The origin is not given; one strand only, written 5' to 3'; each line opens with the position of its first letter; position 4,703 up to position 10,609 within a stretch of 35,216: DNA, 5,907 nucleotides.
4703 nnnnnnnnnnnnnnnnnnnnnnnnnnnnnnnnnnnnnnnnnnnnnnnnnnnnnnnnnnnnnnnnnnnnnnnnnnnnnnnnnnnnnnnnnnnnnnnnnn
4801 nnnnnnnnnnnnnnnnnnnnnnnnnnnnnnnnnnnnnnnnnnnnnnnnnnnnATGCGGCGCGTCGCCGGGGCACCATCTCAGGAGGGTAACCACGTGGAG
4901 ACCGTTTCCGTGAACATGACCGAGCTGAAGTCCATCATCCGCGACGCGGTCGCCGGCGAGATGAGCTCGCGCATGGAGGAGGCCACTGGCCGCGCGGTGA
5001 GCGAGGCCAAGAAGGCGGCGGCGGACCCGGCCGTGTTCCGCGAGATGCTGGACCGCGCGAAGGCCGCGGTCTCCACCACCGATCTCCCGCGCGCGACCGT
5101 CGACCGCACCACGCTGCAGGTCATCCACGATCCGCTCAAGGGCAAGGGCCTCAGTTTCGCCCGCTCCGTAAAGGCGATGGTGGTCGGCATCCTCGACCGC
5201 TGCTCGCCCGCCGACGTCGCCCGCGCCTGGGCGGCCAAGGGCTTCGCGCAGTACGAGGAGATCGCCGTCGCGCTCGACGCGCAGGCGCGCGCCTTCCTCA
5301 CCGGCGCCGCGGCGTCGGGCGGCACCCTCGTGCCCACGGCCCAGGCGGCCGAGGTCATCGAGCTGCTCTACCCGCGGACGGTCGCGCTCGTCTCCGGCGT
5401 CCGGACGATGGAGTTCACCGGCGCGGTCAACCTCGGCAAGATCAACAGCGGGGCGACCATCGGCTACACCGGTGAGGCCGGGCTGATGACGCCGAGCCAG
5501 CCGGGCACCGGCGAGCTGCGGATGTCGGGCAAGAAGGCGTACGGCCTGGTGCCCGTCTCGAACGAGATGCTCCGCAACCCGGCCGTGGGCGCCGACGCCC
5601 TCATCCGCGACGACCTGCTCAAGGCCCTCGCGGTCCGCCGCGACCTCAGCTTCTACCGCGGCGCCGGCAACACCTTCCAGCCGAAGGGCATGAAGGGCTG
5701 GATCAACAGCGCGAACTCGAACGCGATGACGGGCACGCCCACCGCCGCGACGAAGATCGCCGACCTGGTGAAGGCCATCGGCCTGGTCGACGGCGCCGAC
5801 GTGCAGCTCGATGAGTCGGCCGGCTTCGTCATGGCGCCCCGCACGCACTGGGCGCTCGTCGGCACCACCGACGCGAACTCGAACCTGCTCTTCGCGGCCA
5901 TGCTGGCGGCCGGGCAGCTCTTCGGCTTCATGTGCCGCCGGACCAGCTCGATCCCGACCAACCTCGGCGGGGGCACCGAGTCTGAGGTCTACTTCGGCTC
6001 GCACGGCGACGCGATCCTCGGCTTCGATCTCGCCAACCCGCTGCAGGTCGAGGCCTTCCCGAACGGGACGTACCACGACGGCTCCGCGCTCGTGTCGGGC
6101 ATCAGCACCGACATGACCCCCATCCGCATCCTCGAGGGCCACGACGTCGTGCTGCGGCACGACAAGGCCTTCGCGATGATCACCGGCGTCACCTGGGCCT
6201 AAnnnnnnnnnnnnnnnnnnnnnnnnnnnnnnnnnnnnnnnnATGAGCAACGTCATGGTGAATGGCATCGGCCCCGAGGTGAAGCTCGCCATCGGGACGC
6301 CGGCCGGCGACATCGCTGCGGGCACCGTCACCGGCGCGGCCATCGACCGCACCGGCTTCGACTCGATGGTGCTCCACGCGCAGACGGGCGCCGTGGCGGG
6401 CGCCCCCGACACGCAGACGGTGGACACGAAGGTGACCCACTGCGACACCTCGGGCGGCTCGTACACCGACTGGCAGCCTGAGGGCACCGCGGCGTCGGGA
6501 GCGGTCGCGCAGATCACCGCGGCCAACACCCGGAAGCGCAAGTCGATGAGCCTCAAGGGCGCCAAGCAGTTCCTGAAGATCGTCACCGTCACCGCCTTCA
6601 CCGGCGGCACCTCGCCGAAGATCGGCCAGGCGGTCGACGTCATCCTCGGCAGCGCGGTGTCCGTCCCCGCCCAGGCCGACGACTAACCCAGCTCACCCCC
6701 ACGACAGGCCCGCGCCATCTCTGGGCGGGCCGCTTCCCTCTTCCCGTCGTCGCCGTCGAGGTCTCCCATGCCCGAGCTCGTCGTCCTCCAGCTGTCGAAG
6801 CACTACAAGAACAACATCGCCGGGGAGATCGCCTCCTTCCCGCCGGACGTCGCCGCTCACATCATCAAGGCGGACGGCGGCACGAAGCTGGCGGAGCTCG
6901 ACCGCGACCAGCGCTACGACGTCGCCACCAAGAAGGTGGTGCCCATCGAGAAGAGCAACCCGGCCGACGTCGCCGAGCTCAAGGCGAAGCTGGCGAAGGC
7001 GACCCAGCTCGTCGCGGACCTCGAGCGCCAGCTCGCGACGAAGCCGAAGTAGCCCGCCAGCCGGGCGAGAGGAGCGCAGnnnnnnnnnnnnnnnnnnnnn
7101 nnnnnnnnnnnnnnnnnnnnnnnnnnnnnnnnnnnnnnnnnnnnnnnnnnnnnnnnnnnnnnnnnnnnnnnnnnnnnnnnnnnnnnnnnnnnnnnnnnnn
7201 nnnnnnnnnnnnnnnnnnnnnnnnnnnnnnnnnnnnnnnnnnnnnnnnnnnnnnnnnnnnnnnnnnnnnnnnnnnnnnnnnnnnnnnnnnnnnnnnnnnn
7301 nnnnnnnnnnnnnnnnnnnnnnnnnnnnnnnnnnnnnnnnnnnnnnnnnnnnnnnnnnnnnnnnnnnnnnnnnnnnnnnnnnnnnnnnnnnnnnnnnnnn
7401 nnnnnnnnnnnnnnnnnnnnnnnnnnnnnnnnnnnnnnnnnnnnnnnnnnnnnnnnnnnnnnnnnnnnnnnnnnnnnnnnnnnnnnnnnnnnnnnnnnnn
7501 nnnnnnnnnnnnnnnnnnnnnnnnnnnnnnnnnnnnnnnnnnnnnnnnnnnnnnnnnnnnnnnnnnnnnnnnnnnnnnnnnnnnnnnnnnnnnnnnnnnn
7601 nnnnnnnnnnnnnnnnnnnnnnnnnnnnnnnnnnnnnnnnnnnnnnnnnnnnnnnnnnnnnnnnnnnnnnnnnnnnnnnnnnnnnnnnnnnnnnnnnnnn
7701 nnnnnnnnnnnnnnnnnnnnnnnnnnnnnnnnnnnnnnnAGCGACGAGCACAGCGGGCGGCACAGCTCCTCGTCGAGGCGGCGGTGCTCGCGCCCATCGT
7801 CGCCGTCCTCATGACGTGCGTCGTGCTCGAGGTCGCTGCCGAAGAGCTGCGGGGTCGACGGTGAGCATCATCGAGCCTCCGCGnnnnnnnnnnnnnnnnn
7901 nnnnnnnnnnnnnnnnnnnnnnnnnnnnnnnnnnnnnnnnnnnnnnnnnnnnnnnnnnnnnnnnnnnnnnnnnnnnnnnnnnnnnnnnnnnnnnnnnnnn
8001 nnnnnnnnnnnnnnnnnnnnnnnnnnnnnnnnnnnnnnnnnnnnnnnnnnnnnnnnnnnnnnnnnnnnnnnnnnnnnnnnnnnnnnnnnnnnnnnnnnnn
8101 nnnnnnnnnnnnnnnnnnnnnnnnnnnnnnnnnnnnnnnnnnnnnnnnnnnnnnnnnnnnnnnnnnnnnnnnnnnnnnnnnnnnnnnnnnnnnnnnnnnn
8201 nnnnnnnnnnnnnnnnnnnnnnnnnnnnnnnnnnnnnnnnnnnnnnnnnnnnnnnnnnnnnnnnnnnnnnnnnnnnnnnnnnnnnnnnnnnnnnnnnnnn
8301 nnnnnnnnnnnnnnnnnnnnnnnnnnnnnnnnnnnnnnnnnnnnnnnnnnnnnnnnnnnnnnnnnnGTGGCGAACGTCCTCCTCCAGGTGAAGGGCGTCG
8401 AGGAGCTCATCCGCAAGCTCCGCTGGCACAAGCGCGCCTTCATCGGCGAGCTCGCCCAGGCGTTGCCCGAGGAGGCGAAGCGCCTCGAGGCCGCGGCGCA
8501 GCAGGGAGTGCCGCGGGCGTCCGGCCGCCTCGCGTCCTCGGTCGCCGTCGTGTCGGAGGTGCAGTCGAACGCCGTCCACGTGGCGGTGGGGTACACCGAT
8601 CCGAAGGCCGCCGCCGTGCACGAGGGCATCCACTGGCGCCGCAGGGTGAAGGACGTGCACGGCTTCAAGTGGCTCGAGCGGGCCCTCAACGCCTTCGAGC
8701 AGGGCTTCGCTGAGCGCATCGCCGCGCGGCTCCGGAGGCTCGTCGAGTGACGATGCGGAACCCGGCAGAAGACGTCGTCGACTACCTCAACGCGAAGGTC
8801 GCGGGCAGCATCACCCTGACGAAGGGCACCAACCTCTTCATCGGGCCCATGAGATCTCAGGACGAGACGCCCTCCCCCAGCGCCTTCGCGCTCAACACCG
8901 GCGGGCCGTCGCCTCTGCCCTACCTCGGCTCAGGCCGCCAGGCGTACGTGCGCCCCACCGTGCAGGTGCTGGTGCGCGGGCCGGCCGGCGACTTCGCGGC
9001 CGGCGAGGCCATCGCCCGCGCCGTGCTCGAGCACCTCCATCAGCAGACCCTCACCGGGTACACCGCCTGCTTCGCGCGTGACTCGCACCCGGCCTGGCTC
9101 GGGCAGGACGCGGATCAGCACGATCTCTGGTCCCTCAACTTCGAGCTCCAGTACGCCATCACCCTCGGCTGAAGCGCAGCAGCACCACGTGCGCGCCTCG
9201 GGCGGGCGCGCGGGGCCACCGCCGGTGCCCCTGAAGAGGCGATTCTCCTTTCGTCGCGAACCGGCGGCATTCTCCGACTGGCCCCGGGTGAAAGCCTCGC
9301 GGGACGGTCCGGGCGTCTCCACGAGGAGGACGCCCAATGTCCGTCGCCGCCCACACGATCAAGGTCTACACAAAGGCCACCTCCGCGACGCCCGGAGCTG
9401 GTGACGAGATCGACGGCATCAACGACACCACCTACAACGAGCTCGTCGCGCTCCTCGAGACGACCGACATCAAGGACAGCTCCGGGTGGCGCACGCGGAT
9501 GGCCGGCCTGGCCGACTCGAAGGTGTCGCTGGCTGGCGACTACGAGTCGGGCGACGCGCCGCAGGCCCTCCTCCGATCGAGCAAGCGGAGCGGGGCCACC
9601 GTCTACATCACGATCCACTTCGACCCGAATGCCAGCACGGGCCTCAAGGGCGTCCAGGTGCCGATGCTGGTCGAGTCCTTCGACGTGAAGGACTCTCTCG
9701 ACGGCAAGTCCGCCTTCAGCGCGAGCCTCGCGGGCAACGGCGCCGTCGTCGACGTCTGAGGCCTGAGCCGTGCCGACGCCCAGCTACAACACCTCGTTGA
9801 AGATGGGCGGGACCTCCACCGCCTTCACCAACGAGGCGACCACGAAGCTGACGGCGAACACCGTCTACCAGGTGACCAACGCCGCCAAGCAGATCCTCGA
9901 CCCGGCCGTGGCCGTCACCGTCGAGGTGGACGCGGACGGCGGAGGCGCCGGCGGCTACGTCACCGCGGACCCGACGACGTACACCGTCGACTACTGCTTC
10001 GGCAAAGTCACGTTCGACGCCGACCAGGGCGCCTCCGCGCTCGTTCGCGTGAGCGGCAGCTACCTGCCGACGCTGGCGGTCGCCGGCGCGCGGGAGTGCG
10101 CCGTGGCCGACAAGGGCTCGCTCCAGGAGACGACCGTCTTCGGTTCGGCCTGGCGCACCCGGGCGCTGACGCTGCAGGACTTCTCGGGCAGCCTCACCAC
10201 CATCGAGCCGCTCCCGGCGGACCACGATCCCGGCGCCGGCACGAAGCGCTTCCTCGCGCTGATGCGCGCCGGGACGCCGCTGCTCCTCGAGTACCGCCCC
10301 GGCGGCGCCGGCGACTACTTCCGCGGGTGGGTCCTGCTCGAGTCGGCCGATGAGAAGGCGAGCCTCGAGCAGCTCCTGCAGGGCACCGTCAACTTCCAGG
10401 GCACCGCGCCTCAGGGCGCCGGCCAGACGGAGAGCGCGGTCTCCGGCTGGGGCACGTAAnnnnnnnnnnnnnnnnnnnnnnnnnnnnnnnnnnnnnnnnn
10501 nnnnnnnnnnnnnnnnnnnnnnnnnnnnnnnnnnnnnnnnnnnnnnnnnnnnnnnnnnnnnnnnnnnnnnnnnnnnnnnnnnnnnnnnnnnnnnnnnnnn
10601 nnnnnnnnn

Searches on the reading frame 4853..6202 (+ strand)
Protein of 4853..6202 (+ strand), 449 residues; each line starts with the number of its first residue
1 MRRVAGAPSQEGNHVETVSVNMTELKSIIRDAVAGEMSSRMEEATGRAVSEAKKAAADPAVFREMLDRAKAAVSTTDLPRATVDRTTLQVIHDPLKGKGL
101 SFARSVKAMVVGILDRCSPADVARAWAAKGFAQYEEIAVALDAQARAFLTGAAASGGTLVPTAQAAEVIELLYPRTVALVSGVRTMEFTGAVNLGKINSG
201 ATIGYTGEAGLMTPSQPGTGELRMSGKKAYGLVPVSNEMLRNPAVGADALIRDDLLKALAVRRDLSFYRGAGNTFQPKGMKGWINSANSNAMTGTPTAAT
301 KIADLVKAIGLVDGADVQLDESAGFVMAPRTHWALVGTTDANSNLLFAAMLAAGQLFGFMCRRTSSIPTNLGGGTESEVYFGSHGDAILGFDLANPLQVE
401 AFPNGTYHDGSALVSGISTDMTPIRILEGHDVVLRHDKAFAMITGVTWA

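Call 4: search_protein_families(library=pfam, proteins=[window:4853-6202:+], max_evalue=0.1)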
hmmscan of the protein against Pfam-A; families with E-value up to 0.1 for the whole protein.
window:4853-6202:+ (449 aa): 1 family
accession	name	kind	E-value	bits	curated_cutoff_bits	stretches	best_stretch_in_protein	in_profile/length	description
PF05065.19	Phage_capsid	-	2.4e-28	99.8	24.2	1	156-444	1-279/280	Phage capsid family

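Call 5: search_protein_families(library=phrogs, proteins=[window:4853-6202:+], max_evalue=0.01)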
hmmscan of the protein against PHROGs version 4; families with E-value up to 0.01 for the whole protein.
window:4853-6202:+ (449 aa): 2 families
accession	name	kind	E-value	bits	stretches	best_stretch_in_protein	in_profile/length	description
phrog_10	-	head and packaging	3.6e-35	123.1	1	47-448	290-638/752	major head protein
phrog_617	-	head and packaging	6.3e-31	108.9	1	84-448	277-626/626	major head protein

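Call 16: find_related_loci(query=window:4895-6202:+, collection=viral_contigs, flank=10000)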
Query window:4895-6202:+ (435 aa) in viral_contigs; peptide patterns used: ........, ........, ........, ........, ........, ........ (x = any residue, [..] = any of these).
11 stretches matched a pattern, but none encodes a relative of the query by tblastn (E <= 1e-3).

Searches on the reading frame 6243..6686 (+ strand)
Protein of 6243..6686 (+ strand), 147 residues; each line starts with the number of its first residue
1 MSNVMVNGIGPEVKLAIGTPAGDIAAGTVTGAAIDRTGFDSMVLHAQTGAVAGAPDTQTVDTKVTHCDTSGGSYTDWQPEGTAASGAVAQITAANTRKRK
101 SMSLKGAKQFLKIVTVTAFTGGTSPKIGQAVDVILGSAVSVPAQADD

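Call 89: search_protein_families(library=phrogs, proteins=[window:6243-6686:+], max_evalue=0.001)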
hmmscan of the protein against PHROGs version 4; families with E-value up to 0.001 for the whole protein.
window:6243-6686:+ (147 aa): 1 family
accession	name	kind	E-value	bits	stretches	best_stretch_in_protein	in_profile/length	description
phrog_5707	-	unknown function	1.7e-16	61.3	1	24-138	21-129/134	-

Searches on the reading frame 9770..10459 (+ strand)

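Call 89: search_protein_families(library=phrogs, proteins=[window:9770-10459:+], max_evalue=0.001)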
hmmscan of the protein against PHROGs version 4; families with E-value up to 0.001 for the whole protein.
window:9770-10459:+ (229 aa): 1 family
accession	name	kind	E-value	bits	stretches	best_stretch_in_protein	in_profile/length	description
phrog_1407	-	tail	6.7e-06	26.8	1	101-214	44-160/258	major tail protein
